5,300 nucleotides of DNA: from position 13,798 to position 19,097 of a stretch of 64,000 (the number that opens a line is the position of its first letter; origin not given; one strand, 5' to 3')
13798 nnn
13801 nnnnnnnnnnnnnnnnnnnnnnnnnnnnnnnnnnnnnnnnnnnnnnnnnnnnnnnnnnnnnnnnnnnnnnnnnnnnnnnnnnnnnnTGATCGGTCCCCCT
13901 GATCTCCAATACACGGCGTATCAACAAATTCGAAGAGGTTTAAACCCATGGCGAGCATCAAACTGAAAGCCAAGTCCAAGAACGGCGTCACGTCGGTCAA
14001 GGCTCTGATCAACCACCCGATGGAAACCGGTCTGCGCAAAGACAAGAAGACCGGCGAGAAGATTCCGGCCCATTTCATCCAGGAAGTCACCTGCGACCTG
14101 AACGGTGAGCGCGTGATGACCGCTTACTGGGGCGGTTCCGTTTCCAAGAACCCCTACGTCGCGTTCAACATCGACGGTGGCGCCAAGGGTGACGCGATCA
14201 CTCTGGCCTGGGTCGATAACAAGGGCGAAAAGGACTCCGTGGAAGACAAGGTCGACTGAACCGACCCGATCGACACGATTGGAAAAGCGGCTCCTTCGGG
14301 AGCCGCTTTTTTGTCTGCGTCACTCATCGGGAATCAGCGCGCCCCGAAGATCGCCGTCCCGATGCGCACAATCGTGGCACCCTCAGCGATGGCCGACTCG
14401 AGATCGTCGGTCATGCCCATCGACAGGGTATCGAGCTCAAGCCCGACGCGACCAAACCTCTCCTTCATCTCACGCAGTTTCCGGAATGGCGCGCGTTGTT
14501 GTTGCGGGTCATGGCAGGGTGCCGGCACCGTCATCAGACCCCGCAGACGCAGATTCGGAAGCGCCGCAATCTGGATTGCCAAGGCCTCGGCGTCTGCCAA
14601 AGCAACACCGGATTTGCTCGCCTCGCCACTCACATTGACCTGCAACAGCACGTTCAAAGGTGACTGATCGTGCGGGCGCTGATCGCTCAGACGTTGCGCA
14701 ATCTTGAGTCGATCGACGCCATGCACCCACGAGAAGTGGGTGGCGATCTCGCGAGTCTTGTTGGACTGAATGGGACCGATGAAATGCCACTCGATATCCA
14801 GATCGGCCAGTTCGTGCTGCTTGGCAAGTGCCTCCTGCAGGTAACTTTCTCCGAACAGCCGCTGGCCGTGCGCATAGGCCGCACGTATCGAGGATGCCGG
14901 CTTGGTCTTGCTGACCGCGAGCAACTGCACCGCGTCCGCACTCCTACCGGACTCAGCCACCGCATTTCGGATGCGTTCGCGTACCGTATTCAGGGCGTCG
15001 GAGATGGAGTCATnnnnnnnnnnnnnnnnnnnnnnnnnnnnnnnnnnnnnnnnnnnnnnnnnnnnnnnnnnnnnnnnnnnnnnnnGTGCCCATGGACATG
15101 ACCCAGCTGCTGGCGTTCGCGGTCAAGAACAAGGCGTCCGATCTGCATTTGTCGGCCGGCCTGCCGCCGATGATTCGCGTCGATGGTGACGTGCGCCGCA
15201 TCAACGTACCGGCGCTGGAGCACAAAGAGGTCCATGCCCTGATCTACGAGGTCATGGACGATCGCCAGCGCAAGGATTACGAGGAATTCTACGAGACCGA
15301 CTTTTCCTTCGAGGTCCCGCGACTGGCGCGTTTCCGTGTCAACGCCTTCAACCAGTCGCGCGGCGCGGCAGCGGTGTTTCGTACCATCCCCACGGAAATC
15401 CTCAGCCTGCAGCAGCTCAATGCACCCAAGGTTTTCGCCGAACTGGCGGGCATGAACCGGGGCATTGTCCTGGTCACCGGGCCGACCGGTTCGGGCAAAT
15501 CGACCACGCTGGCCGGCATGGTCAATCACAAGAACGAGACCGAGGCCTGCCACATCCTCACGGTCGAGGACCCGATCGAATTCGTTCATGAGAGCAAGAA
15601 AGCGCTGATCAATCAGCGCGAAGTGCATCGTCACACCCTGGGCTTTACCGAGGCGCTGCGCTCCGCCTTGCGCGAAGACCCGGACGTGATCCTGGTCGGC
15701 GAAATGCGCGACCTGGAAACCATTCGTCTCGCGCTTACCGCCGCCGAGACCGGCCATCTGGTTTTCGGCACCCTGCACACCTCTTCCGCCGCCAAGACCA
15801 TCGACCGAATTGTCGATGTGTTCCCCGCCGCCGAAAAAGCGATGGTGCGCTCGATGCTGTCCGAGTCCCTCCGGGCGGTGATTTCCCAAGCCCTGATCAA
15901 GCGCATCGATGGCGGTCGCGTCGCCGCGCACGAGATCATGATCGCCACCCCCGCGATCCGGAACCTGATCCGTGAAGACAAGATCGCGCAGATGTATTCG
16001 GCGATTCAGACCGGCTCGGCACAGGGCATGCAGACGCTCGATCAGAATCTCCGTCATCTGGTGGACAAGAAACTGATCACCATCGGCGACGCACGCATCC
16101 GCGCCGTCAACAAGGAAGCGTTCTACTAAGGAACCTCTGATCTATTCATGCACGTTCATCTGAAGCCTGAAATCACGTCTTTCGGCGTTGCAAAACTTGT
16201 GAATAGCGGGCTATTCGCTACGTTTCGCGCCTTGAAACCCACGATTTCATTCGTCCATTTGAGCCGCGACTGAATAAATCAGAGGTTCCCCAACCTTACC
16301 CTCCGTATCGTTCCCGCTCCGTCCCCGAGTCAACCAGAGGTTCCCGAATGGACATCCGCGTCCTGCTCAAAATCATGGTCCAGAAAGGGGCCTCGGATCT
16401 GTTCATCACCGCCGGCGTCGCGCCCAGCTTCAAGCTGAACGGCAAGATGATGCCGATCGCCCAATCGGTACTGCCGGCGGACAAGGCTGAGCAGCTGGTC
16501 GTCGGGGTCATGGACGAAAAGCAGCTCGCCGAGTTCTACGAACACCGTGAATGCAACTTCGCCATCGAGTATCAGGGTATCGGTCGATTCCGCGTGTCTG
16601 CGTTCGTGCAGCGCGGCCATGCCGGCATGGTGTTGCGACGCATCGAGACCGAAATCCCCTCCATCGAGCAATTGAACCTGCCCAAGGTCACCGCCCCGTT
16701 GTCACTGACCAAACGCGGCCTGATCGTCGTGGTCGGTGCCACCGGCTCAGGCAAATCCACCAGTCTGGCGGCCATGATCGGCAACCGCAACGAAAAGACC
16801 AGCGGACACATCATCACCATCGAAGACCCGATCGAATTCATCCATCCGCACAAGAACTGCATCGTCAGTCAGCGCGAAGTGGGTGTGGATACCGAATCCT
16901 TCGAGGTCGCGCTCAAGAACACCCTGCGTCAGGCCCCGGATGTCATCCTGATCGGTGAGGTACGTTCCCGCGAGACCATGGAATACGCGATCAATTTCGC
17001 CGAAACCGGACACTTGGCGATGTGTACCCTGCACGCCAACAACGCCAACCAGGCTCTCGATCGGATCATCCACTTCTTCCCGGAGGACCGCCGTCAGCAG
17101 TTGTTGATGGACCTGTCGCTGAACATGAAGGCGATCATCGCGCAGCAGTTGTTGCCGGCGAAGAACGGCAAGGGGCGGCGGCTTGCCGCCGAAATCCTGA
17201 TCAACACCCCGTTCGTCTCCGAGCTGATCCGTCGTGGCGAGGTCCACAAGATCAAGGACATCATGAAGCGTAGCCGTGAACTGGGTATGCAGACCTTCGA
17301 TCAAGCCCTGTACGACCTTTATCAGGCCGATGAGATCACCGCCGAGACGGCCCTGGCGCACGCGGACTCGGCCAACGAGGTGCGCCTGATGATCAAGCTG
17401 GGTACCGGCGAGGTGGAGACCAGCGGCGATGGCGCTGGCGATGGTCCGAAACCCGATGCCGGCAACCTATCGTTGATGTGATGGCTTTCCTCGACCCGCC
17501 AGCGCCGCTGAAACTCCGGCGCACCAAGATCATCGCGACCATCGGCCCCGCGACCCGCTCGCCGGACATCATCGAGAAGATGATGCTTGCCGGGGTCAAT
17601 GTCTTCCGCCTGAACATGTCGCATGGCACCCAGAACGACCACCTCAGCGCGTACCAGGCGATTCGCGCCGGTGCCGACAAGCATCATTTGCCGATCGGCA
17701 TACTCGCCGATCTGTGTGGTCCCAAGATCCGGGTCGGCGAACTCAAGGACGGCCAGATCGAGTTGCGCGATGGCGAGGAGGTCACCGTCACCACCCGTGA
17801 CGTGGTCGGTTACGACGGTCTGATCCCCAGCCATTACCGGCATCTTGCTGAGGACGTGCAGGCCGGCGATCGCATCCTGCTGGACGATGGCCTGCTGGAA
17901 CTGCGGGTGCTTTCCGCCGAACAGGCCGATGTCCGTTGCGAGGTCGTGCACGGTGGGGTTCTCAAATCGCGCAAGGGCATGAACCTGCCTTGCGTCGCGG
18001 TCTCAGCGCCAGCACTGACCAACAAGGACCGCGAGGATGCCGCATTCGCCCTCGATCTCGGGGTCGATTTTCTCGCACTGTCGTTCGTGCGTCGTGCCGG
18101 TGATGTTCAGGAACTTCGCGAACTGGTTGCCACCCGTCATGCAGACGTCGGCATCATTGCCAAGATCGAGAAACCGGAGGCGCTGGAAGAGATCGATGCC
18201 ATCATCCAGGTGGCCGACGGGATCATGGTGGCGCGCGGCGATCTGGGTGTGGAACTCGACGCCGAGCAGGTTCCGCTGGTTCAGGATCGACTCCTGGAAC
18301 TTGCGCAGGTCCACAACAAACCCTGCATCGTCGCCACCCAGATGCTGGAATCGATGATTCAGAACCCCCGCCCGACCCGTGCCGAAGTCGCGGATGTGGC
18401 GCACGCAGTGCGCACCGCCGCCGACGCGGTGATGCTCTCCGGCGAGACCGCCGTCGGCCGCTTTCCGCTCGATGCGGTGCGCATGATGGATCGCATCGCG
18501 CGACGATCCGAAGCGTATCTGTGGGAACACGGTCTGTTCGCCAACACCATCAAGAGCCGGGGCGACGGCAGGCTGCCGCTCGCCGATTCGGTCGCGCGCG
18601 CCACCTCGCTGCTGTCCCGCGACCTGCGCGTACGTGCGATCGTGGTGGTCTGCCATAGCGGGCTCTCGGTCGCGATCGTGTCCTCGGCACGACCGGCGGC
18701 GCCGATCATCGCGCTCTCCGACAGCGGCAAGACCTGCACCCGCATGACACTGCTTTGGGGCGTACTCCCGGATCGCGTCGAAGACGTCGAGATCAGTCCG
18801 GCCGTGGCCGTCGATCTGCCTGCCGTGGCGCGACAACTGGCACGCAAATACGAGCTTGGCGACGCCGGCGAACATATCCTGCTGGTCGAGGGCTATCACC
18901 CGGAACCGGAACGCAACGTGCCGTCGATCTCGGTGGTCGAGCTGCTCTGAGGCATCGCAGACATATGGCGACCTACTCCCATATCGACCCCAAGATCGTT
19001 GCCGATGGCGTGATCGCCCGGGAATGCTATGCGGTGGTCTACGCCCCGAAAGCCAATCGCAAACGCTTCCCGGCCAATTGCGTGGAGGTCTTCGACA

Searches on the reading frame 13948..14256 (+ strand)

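Call 45: search_protein_families(library=pfam, proteins=[window:13948-14256:+], max_evalue=0.001)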
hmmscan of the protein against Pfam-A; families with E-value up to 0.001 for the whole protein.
window:13948-14256:+ (103 aa): 1 family
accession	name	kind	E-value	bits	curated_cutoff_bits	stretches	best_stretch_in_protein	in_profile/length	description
PF08770.17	SoxZ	-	1.5e-37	127.7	25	1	6-98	3-95/98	Sulphur oxidation protein SoxZ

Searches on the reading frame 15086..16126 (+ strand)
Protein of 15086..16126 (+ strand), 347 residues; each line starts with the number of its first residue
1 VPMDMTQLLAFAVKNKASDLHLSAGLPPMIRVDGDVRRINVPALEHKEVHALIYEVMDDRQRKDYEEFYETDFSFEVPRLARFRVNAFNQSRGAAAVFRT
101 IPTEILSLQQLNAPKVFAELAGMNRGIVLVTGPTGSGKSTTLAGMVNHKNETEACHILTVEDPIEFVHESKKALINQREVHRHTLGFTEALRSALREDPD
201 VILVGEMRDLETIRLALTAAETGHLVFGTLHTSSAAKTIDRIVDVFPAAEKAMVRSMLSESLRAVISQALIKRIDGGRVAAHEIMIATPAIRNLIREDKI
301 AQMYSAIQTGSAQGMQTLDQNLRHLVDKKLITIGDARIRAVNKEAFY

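Call 72: search_protein_families(library=pfam, proteins=[window:15086-16126:+], max_evalue=0.0001)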
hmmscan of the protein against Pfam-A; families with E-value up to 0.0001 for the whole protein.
window:15086-16126:+ (347 aa): 3 families
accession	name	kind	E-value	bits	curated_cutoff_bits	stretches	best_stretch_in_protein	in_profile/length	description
PF00437.27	T2SSE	-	6.2e-51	173.6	24.9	1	6-274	13-281/370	Type II/IV secretion system protein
PF13401.12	AAA_22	-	4.6e-05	24.2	27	0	124-210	4-96/130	AAA domain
PF00265.24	TK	-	9e-05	22.8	20.6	0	127-251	3-132/176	Thymidine kinase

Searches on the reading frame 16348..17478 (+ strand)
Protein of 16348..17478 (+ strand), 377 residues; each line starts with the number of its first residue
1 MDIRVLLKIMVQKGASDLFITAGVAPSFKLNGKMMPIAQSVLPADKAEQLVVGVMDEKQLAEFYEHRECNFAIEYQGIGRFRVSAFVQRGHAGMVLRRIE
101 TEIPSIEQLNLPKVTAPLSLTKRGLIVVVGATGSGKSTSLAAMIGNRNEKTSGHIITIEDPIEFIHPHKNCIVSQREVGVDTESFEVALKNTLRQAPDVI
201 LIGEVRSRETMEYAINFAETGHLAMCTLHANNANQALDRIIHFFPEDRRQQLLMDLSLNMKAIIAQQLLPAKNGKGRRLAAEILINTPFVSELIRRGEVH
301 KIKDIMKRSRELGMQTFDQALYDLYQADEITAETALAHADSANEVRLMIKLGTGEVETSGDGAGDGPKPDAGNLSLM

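Call 78: search_protein_families(library=pfam, proteins=[window:16348-17478:+], max_evalue=0.0001)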
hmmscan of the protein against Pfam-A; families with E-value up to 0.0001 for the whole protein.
window:16348-17478:+ (377 aa): 2 families
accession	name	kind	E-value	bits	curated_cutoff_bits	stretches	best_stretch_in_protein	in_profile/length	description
PF00437.27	T2SSE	-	7.4e-41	140.5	24.9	1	7-271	16-280/370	Type II/IV secretion system protein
PF00005.33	ABC_tran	-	3.7e-05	24.8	25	1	118-206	6-80/137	ABC transporter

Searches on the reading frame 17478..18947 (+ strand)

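Call 72: search_protein_families(library=pfam, proteins=[window:17478-18947:+], max_evalue=0.0001)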
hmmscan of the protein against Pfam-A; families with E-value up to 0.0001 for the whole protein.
window:17478-18947:+ (490 aa): 2 families
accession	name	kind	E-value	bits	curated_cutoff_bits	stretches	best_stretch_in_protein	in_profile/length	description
PF00224.27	PK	-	3.2e-111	372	30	1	14-334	2-328/328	Pyruvate kinase, barrel domain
PF02887.21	PK_C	-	1.9e-14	54.2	28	1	370-476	1-103/114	Pyruvate kinase, alpha/beta domain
